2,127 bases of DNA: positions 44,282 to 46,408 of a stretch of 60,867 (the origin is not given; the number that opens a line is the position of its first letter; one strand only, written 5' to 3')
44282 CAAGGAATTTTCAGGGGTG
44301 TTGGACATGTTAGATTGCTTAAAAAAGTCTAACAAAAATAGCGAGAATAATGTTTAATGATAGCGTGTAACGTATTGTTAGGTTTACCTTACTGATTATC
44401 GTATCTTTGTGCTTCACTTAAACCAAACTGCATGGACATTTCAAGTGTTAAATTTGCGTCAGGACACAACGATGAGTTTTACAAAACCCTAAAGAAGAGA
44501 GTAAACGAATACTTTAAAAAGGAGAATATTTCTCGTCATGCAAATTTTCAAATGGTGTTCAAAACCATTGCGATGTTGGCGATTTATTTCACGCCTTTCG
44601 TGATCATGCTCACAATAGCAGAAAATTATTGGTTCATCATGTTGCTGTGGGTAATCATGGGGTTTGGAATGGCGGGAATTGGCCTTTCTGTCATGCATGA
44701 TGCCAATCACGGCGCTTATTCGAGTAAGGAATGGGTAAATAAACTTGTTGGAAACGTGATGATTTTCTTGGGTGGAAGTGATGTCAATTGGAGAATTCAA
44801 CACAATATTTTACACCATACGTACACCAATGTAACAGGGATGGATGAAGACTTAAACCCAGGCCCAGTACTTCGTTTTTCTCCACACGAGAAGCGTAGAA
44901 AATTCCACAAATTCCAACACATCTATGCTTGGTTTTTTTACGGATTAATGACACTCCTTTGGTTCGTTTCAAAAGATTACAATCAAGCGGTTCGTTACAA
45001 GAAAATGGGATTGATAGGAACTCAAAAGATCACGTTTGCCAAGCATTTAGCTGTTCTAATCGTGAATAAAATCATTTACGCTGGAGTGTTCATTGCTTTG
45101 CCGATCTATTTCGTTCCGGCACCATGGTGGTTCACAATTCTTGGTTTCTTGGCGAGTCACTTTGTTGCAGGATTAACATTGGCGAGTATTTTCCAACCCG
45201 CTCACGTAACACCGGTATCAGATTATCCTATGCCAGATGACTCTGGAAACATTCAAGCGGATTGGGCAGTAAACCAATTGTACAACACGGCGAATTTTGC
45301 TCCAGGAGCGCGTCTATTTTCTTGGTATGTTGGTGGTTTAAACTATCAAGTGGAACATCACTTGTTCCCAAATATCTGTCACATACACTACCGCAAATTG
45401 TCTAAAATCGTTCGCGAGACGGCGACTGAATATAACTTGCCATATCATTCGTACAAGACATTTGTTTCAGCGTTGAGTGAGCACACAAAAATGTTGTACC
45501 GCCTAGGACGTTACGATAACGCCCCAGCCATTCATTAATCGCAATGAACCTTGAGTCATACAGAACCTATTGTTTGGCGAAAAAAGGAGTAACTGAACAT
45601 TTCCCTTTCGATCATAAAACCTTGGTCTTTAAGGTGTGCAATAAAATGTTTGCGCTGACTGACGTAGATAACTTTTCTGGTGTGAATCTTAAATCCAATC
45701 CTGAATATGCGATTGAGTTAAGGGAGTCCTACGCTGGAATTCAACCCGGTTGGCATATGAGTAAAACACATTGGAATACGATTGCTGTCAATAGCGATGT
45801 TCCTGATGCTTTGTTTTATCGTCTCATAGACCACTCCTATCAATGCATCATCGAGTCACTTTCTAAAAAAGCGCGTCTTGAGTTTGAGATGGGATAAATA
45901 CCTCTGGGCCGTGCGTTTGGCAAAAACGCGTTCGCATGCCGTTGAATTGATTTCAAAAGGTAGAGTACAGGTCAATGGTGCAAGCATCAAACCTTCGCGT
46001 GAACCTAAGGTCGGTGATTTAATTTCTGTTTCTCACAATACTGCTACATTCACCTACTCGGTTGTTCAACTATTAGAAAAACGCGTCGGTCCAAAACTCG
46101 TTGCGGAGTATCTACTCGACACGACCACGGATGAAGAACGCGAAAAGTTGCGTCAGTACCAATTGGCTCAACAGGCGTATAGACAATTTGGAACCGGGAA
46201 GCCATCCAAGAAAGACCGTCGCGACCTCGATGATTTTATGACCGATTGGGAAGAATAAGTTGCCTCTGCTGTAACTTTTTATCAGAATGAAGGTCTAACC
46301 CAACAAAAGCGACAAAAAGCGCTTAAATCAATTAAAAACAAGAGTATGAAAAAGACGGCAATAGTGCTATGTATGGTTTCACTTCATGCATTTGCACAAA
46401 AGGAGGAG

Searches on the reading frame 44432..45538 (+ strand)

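Call 99: search_protein_families(library=pfam, proteins=[window:44432-45538:+], max_evalue=0.001)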
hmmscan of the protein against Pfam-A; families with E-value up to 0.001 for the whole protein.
window:44432-45538:+ (368 aa): 1 family
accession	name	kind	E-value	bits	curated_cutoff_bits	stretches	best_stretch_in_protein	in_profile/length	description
PF00487.30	FA_desaturase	-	1.4e-36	127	29.7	1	67-341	3-252/253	Fatty acid desaturase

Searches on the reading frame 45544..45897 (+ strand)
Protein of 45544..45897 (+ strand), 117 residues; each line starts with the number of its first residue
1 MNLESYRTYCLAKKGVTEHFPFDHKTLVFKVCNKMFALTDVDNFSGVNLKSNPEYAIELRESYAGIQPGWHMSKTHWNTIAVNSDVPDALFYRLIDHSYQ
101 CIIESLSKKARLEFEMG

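Call 83: find_encoding_contigs(protein=window:45544-45897:+, flank=7000, max_places=10)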
Protein window:45544-45897:+ (117 aa): 19 contigs read that carry it; 10 places shown.
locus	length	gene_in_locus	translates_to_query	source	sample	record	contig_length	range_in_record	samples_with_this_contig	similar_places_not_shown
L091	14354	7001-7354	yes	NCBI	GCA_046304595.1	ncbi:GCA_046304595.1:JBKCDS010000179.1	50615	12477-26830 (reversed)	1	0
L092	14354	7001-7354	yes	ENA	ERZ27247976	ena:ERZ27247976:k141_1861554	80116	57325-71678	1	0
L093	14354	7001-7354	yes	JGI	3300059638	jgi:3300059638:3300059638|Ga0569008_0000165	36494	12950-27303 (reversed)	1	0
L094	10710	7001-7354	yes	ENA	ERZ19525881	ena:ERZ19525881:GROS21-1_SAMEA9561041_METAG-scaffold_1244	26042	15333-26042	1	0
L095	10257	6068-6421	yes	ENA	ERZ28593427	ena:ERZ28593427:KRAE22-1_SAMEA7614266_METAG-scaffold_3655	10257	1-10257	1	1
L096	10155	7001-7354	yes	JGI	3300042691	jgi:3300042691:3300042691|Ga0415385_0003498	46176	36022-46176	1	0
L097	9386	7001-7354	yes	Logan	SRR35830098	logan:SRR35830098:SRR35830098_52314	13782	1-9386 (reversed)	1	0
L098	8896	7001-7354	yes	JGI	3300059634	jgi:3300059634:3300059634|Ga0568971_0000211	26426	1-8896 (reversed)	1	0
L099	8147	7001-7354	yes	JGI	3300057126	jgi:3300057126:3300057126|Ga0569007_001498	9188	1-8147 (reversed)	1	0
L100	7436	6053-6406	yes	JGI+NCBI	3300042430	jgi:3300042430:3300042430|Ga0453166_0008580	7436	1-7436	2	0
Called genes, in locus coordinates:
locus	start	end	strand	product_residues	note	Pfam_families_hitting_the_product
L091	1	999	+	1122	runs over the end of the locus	PF13779:DUF4175 (faint)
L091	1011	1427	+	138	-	PF13581:HATPase_c_2, PF02518:HATPase_c (weak)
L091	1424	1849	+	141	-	PF02130:YbeY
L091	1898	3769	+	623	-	PF01134:GIDA, PF07992:Pyr_redox_2 (faint), PF21680:GIDA_C_1st, PF13932:SAM_GIDA_C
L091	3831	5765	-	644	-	PF04551:GcpE, PF26540:GcpE_C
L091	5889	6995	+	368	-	PF00487:FA_desaturase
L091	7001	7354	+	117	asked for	PF04237:YjbR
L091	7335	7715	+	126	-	PF01479:S4, PF28601:HSP15_C (weak)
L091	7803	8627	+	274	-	PF13568:OMP_b-brl_2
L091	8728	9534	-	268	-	-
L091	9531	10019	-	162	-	PF09250:Prim-Pol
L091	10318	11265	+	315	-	PF00515:TPR_1 (faint)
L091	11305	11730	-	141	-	-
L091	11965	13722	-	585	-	PF02225:PA, PF18962:Por_Secre_tail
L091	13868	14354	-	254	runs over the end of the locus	PF13085:Fer2_3, PF13187:Fer4_9 (faint), PF12838:Fer4_7, PF13183:Fer4_8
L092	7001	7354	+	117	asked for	PF04237:YjbR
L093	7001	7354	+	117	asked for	PF04237:YjbR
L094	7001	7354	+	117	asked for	PF04237:YjbR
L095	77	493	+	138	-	PF13581:HATPase_c_2, PF02518:HATPase_c (weak)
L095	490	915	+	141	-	PF02130:YbeY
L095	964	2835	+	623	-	PF01134:GIDA, PF07992:Pyr_redox_2 (faint), PF21680:GIDA_C_1st, PF13932:SAM_GIDA_C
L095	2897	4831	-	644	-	PF04551:GcpE, PF26540:GcpE_C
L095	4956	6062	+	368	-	PF00487:FA_desaturase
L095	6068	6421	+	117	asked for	PF04237:YjbR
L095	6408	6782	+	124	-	PF01479:S4, PF28601:HSP15_C (weak)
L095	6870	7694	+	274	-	PF13568:OMP_b-brl_2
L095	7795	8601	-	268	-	-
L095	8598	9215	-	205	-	PF09250:Prim-Pol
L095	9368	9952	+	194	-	-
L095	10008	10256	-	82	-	?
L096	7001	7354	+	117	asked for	PF04237:YjbR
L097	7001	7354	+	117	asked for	PF04237:YjbR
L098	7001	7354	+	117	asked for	PF04237:YjbR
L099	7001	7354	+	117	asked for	PF04237:YjbR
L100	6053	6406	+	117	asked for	PF04237:YjbR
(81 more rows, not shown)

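Call 89: search_protein_families(library=padloc, proteins=[L095:9368-9952:+], max_evalue=1)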
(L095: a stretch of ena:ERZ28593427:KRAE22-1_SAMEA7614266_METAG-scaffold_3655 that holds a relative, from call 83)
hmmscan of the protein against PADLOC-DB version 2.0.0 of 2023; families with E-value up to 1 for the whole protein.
L095:9368-9952:+ (194 aa): 0 families

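Call 99: search_protein_families(library=pfam, proteins=[window:45544-45897:+], max_evalue=0.001)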
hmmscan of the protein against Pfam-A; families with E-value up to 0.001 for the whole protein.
window:45544-45897:+ (117 aa): 1 family
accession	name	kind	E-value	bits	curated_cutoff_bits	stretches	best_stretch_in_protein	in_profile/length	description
PF04237.18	YjbR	-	5e-29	101.2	30.1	1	11-100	1-87/88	YjbR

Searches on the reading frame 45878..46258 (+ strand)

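Call 99: search_protein_families(library=pfam, proteins=[window:45878-46258:+], max_evalue=0.001)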
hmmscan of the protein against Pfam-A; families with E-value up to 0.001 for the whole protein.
window:45878-46258:+ (126 aa): 1 family
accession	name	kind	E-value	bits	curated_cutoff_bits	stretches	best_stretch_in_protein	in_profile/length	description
PF01479.30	S4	-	2.1e-12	47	22.8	1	6-49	4-48/48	S4 domain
